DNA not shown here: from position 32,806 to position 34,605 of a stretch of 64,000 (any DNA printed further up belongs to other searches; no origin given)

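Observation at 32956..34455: Hydrogenase 'large subunit' homologue with all four [NiFe] cysteine ligands replaced and no C-terminal processing peptide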

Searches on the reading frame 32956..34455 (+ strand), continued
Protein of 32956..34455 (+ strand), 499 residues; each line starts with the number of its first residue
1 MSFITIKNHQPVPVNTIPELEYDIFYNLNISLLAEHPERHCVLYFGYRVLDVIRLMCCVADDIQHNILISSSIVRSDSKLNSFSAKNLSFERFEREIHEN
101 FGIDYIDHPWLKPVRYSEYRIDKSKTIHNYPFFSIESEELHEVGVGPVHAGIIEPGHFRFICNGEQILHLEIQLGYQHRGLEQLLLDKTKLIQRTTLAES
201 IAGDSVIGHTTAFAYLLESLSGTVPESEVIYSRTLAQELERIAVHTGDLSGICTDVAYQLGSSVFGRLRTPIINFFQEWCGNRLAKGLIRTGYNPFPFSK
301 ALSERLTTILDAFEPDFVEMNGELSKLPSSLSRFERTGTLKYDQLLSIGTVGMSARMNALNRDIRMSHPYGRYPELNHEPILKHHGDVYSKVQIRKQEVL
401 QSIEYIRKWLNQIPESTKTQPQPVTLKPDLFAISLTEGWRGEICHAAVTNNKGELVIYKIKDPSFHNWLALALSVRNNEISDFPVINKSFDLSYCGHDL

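Call 16: find_related_loci(query=window:32956-34455:+, collection=genome_contigs, flank=10000)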
Query window:32956-34455:+ (499 aa) in genome_contigs; peptide patterns used: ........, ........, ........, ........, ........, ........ (x = any residue, [..] = any of these).
599 stretches matched a pattern (row limit reached: there are more); 585 encode a relative of the query (tblastn E <= 1e-3); the best 80 are kept; 80 distinct loci.
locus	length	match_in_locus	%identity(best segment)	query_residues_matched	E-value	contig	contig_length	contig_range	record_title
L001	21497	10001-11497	79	1-499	0e+0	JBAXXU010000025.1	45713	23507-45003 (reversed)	MAG: Bacteroidota bacterium isolate ELA747 MAG747_25, whole genome shotgun sequence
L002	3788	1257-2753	78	1-499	0e+0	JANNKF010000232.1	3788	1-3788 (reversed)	MAG: Bacteroidales bacterium isolate SOY_4_C_metabat_21 SOY_4_C_k141_3199815, whole genome shotgun sequence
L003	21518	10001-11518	80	1-499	0e+0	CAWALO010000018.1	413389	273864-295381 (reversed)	MAG: uncultured Bacteroidales bacterium isolate MFD04716.bin.2.270 genome assembly, contig: contig_4231, whole genome sh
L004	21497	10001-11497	77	1-499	0e+0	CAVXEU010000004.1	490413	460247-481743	MAG: uncultured Bacteroidales bacterium isolate MFD02416.bin.1.219 genome assembly, contig: contig_30690, whole genome s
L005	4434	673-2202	74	1-499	0e+0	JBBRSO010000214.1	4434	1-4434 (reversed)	MAG: Bacteroidales bacterium isolate La2_metabat2.088 La2_metabat2.088_K_4096016L4434_cov_16.4265, whole genome shotgun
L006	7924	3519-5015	71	1-499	0e+0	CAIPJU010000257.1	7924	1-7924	MAG: uncultured Bacteroidetes bacterium isolate Umea3p4_bin-0738 genome assembly, contig: bin-0738:0257/1105, whole geno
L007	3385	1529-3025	67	1-499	0e+0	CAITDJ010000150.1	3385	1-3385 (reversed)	MAG: uncultured Bacteroidetes bacterium isolate Loclat_bin-05130 genome assembly, contig: bin-05130:150/155, whole genom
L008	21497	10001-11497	68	1-499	0e+0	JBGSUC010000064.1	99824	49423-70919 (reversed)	MAG: Prolixibacteraceae bacterium isolate JTS-AC423 k141_3872258, whole genome shotgun sequence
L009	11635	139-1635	68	1-499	0e+0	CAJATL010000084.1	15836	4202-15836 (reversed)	MAG: uncultured Bacteroidetes bacterium isolate Loc090907-6m_bin-095 genome assembly, contig: bin-095:084/424, whole gen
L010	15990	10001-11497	67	1-499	0e+0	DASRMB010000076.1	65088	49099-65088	MAG TPA_asm: Prolixibacteraceae bacterium isolate SMAG_U10204 k141_10579, whole genome shotgun sequence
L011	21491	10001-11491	67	1-499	0e+0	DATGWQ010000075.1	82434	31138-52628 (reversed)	MAG TPA_asm: Bacteroidales bacterium isolate SMAG_U10586 k141_204582, whole genome shotgun sequence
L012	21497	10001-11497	67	1-499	0e+0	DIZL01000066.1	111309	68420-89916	MAG TPA_asm: Prolixibacteraceae bacterium UBA6029 UBA6029_contig_308, whole genome shotgun sequence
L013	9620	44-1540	67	1-499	0e+0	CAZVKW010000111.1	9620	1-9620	MAG TPA_asm: uncultured Lentimicrobiaceae bacterium isolate SRP272421_co2_10 genome assembly, contig: NODE_26445_length_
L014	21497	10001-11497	68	1-499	0e+0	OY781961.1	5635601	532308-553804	MAG: Prolixibacteraceae bacterium isolate f51a5693-dc35-4a15-a57f-52dad87cda9e genome assembly, chromosome: 1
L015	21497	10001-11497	67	1-499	0e+0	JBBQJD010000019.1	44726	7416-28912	MAG: Bacteroidales bacterium isolate Co_metawrap_757 Cmw_757_k141_6199070_length_44726_cov_18.0000, whole genome shotgun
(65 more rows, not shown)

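Call 23: search_protein_representatives(protein=window:32956-34455:+)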
Query: 499 residues. Proteins with E-value up to 0.001 (for the whole library): 4154; up to 1e-10: 2146; up to 1e-30: 436. The best 150 are listed.
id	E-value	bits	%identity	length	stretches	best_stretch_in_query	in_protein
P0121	6.9e-152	523.1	49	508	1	4-499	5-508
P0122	6.5e-136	470.5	47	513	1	9-499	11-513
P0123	6.7e-134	463.8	47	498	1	1-499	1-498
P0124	6.4e-130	450.7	45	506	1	3-499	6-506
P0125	5.6e-126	437.7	46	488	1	35-499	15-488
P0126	7.3e-126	437.3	47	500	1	10-499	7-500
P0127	1.6e-124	432.9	44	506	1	3-499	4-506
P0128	7.0e-124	430.8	54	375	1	128-499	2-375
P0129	4.5e-121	421.5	43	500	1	4-499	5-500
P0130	2.4e-112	392.7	44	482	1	6-499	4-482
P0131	2.1e-111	389.7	42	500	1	3-499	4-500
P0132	5.4e-111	388.3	42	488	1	2-499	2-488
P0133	1.3e-110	387.0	48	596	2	187-499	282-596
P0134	1.1e-109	384.0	46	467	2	4-298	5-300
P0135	1.5e-109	383.6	45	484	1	39-499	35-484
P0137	3.4e-107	375.8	41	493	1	3-499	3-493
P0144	2.3e-101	356.5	42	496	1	3-499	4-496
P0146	4.7e-100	352.2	38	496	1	4-499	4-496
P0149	3.9e-99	349.2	40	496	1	11-499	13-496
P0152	1.2e-97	344.2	39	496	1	4-499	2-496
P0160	5.8e-93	328.8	41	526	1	80-499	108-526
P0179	4.1e-76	273.2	41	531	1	134-499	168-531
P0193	1.2e-67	245.3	35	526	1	57-499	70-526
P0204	4.2e-64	233.6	36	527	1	75-499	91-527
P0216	6.5e-62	226.4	36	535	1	130-499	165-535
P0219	1.6e-61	225.1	35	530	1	118-499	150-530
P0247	2.5e-55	204.7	34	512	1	52-499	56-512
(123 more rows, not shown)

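Call 35: list_cluster_members(proteins=[P0121, P0124, P0137, P0160, P0179, P0193, P0204, P0216, P0219, P0247])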
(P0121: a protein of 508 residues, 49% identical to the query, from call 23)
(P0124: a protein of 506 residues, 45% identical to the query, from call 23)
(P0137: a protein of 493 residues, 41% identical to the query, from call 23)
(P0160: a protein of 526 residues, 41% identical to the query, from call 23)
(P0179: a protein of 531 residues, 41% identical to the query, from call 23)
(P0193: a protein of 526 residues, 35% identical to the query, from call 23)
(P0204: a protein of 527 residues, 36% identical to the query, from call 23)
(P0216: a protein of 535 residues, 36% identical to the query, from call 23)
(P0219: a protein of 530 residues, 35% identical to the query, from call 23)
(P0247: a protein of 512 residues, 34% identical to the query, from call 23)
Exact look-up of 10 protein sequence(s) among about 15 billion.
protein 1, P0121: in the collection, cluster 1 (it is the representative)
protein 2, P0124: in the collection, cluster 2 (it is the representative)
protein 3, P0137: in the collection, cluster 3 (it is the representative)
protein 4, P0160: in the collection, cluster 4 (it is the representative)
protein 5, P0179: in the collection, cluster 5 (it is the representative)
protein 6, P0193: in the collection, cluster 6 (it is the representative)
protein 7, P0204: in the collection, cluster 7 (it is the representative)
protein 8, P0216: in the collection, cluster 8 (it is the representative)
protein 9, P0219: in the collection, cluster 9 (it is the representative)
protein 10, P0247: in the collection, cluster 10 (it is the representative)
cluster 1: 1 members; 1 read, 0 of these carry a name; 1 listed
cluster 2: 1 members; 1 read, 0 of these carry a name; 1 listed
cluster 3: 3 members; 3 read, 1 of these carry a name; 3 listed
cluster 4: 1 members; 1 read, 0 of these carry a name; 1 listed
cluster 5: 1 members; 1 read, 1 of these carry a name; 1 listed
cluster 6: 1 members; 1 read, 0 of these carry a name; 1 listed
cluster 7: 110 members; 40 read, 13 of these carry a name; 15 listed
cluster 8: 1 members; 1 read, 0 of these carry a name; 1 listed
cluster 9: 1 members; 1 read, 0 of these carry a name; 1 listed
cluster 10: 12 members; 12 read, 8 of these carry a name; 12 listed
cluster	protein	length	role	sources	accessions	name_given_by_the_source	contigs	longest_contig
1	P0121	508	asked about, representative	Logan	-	-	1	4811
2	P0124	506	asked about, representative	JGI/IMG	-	-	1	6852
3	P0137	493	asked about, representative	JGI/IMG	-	-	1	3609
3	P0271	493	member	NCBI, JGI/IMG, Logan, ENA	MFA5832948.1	MAG: hydrogenase [Bacteroidota bacterium]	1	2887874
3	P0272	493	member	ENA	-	-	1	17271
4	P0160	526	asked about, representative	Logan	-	-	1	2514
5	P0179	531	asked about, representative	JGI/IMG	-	Ni,Fe-hydrogenase III large subunit/Ni,Fe-hydrogenase III component G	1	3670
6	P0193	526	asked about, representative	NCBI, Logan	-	-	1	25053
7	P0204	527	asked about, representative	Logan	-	-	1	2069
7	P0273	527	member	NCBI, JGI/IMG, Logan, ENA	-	Ni,Fe-hydrogenase III large subunit/Ni,Fe-hydrogenase III component G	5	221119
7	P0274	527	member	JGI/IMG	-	Ni,Fe-hydrogenase III large subunit/Ni,Fe-hydrogenase III component G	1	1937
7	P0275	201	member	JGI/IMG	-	Ni,Fe-hydrogenase III large subunit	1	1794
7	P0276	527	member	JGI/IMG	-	Ni,Fe-hydrogenase III large subunit/Ni,Fe-hydrogenase III component G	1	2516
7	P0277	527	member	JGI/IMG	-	Ni,Fe-hydrogenase III large subunit/Ni,Fe-hydrogenase III component G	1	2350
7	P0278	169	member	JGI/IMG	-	Ni,Fe-hydrogenase III large subunit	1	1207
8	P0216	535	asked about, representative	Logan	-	-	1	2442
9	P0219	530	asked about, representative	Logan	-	-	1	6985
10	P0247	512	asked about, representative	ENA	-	-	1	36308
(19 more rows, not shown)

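Call 36: find_encoding_contigs(protein=P0003, flank=10000, max_places=2)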
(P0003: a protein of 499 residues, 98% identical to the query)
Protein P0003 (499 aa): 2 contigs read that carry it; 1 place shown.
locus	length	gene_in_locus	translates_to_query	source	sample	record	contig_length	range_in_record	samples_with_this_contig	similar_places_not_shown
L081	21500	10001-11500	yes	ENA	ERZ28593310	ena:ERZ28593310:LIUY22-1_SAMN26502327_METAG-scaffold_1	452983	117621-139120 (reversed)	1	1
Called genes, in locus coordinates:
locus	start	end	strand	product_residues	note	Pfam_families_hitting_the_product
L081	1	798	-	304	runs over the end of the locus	PF00146:NADHdh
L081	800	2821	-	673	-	PF00361:Proton_antipo_M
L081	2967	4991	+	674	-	PF00361:Proton_antipo_M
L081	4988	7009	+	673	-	PF00361:Proton_antipo_M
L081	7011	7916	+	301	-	PF00146:NADHdh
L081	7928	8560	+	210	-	PF00420:Oxidored_q2 (weak)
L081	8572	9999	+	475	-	PF00361:Proton_antipo_M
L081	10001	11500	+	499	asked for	PF00346:Complex1_49kDa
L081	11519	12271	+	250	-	PF01058:Oxidored_q6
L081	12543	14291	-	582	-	PF01019:G_glu_transpept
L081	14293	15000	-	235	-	PF08713:DNA_alkylation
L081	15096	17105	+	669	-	PF03571:Peptidase_M49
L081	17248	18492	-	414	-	PF01384:PHO4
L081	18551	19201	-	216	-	PF01865:PhoU_div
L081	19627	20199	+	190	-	PF02669:KdpC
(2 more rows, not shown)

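Call 40: find_encoding_contigs(protein=P0273, flank=10000, max_places=1)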
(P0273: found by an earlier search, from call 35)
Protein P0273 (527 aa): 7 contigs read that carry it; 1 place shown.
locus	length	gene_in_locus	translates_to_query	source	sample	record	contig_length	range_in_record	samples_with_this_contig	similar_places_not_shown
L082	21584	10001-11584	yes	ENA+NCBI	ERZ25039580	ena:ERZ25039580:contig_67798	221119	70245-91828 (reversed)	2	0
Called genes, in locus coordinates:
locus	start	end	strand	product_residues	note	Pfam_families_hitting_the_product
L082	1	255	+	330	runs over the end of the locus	PF12894:ANAPC4_WD40 (faint), PF24796:WDR55 (faint), PF25174:Beta-prop_THOC3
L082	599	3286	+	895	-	PF05199:GMC_oxred_C, PF06439:3keto-disac_hyd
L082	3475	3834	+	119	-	PF12840:HTH_20, PF01022:HTH_5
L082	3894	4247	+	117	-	PF13599:Pentapeptide_4 (weak), PF00805:Pentapeptide, PF13576:Pentapeptide_3 (weak)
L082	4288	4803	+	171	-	PF01058:Oxidored_q6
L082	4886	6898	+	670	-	PF00361:Proton_antipo_M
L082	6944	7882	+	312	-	PF00146:NADHdh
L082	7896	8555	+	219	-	-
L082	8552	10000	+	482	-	PF00662:Proton_antipo_N (weak), PF00361:Proton_antipo_M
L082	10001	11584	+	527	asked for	PF00329:Complex1_30kDa, PF00346:Complex1_49kDa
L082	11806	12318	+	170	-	PF01694:Rhomboid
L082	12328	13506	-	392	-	PF00155:Aminotran_1_2, PF00266:Aminotran_5 (weak), PF01041:DegT_DnrJ_EryC1 (weak), PF01053:Cys_Met_Meta_PP (weak)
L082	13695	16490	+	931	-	PF14417:MEDS, PF00989:PAS, PF08448:PAS_4, PF13426:PAS_9, PF00989:PAS, PF08448:PAS_4, PF13426:PAS_9, PF08447:PAS_3, +6 more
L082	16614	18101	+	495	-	PF01425:Amidase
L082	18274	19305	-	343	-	PF09084:NMT1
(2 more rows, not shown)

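Call 41: find_encoding_contigs(protein=P0193, flank=10000, max_places=1)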
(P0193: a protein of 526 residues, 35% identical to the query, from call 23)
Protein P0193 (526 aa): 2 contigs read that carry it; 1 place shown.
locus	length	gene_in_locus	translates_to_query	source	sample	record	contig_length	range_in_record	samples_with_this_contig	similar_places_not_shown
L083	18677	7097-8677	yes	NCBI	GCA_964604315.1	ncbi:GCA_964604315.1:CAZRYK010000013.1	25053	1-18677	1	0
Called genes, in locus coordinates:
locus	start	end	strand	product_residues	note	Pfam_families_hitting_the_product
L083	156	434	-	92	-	PF18898:DUF5654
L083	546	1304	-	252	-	-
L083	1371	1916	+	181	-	PF01058:Oxidored_q6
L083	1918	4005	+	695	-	PF00361:Proton_antipo_M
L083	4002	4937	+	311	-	PF00146:NADHdh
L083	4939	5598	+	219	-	-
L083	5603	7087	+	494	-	PF00361:Proton_antipo_M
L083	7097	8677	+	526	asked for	PF00329:Complex1_30kDa, PF00346:Complex1_49kDa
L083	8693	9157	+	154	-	PF00571:CBS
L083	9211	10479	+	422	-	PF00939:Na_sulph_symp (weak), PF02040:ArsB, PF03600:CitMHS, PF16980:CitMHS_2, PF00939:Na_sulph_symp, PF03600:CitMHS (weak)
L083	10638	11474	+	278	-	PF04383:KilA-N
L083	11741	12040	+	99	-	-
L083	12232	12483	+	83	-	PF09527:ATPase_gene1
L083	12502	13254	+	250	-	PF00119:ATP-synt_A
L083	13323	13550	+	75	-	PF00137:ATP-synt_C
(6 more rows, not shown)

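Call 42: find_encoding_contigs(protein=P0247, flank=10000, max_places=1)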
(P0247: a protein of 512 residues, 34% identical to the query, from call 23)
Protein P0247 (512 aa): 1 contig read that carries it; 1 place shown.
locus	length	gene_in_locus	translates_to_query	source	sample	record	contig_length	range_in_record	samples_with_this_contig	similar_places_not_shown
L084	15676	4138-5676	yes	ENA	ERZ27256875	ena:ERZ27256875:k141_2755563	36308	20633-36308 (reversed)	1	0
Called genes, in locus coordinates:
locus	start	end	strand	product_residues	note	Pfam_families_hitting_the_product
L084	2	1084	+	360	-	?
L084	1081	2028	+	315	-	PF00146:NADHdh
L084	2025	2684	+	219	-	-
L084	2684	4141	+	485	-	PF00361:Proton_antipo_M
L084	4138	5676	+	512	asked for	PF00329:Complex1_30kDa, PF00374:NiFeSe_Hases, PF00346:Complex1_49kDa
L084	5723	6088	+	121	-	PF12840:HTH_20, PF01022:HTH_5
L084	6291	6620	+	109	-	-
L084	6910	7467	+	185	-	-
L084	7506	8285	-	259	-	PF01145:Band_7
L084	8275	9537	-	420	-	PF25145:NfeD1b_N, PF24961:NfeD_membrane, PF01957:NfeD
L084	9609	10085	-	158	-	-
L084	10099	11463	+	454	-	PF00512:HisKA, PF02518:HATPase_c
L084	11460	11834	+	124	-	PF13473:Cupredoxin_1 (weak)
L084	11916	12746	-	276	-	PF09136:Glucodextran_B (weak), PF17936:Big_6 (faint)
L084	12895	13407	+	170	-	PF04542:Sigma70_r2, PF04545:Sigma70_r4 (faint), PF08281:Sigma70_r4_2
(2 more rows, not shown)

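Call 47: find_homologous_proteins(query=A1, max_evalue=1e-10)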
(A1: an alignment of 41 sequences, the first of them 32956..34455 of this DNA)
Query A1 (41 sequences) (499 aa, profile of the alignment): 8000 proteins with E <= 1e-10 among 8000 candidates; the best 120 are listed.
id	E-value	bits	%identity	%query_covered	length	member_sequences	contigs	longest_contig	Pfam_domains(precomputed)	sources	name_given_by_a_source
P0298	8.0e-208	709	65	99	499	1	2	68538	PF00329.26,PF00346.25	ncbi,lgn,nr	ncbi:MAG: NADH-quinone oxidoreductase subunit C [Thermoflavifilum sp.]|nr:NADH-quinone oxidoreductas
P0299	6.2e-207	706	63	100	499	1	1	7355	PF00329.26,PF00346.25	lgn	-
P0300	4.7e-206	703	59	100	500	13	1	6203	PF00329.26,PF00346.25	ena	-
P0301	7.8e-206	703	64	99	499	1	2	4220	PF00346.25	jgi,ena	jgi:Ni,Fe-hydrogenase III large subunit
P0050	1.2e-205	702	79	100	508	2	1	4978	PF00329.26,PF00346.25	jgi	jgi:Ni,Fe-hydrogenase III large subunit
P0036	1.2e-205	702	80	100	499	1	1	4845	PF00346.25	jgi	jgi:Ni,Fe-hydrogenase III large subunit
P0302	1.3e-205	702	61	100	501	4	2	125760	PF00329.26,PF00346.25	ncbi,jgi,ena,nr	ncbi:MAG TPA: NADH-quinone oxidoreductase subunit C [Bacteroidales bacterium]|nr:NADH-quinone oxidor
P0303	2.7e-205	701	60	100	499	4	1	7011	PF00329.26,PF00346.25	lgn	-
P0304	2.7e-205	701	60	100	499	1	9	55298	PF00329.26,PF00346.25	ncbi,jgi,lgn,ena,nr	ncbi:MAG TPA: NADH dehydrogenase subunit [Bacteroidales bacterium]|nr:MAG: hypothetical protein A2W9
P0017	2.7e-205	701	83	100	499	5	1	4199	PF00346.25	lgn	-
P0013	5.2e-205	700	84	100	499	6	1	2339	PF00346.25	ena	-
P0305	5.3e-205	700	67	100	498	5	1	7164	PF00346.25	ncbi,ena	-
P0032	5.4e-205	700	81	100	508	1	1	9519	PF00346.25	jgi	jgi:Ni,Fe-hydrogenase III large subunit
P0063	7.3e-205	699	78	100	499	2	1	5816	PF00346.25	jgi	jgi:Ni,Fe-hydrogenase III large subunit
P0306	9.1e-205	699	64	100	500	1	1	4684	PF00346.25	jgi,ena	-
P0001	3.0e-203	694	100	100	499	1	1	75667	PF00346.25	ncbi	-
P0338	1.2e-202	692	45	100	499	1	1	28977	PF00329.26,PF00346.25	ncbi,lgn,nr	ncbi:MAG: NADH-quinone oxidoreductase subunit C [Candidatus Gastranaerophilales bacterium]|nr:NADH-q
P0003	5.3e-202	690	98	100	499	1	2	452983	PF00346.25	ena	-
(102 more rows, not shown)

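Call 59: predict_structure(alignment_id=A2)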
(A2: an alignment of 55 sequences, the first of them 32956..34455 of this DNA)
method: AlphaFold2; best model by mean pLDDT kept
length: 499 residues; sequences in the alignment: 55
mean_pLDDT: 85.3   pTM: 0.89
mean pLDDT of the five models: 85.3, 83.6, 82.3, 81.3, 81.0
residues with pLDDT >= 90: 288; 70-90: 145; 50-70: 42; < 50: 24
segments of 3 or more residues with pLDDT < 50: 147-156, 487-499
pLDDT, mean of each block of 10 residues (from residue 1): 94 97 97 94 95 97 97 95 93 91 89 71 75 74 55 46 75 66 91 92 81 97 94 96 90 80 90 94 90 93 97 97 84 70 88 88 94 92 85 93 96 83 91 93 96 95 81 66 48 32
secondary structure, 60 per line:
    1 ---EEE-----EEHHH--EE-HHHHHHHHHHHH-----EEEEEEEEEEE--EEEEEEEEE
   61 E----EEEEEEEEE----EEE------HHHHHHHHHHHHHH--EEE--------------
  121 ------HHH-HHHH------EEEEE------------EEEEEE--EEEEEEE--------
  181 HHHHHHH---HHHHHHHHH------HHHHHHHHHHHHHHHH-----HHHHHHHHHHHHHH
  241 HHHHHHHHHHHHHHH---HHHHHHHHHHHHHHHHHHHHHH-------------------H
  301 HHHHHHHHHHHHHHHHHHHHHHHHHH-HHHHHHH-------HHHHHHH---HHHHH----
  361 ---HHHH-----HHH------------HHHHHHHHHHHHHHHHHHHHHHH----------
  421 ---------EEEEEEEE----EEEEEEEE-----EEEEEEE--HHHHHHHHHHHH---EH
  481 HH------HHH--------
elements in order: E4-6 H22-33 E39-49 E52-61 E66-74 E79-81 H88-101 E104-106 H131-134 E141-145 E158-163 E166-172 H181-187 H191-199 H206-221 H227-255 H259-280 H300-326 H328-334 H342-348 H352-356 H364-367 H388-410 E430-437 E442-449 E455-461 H464-475
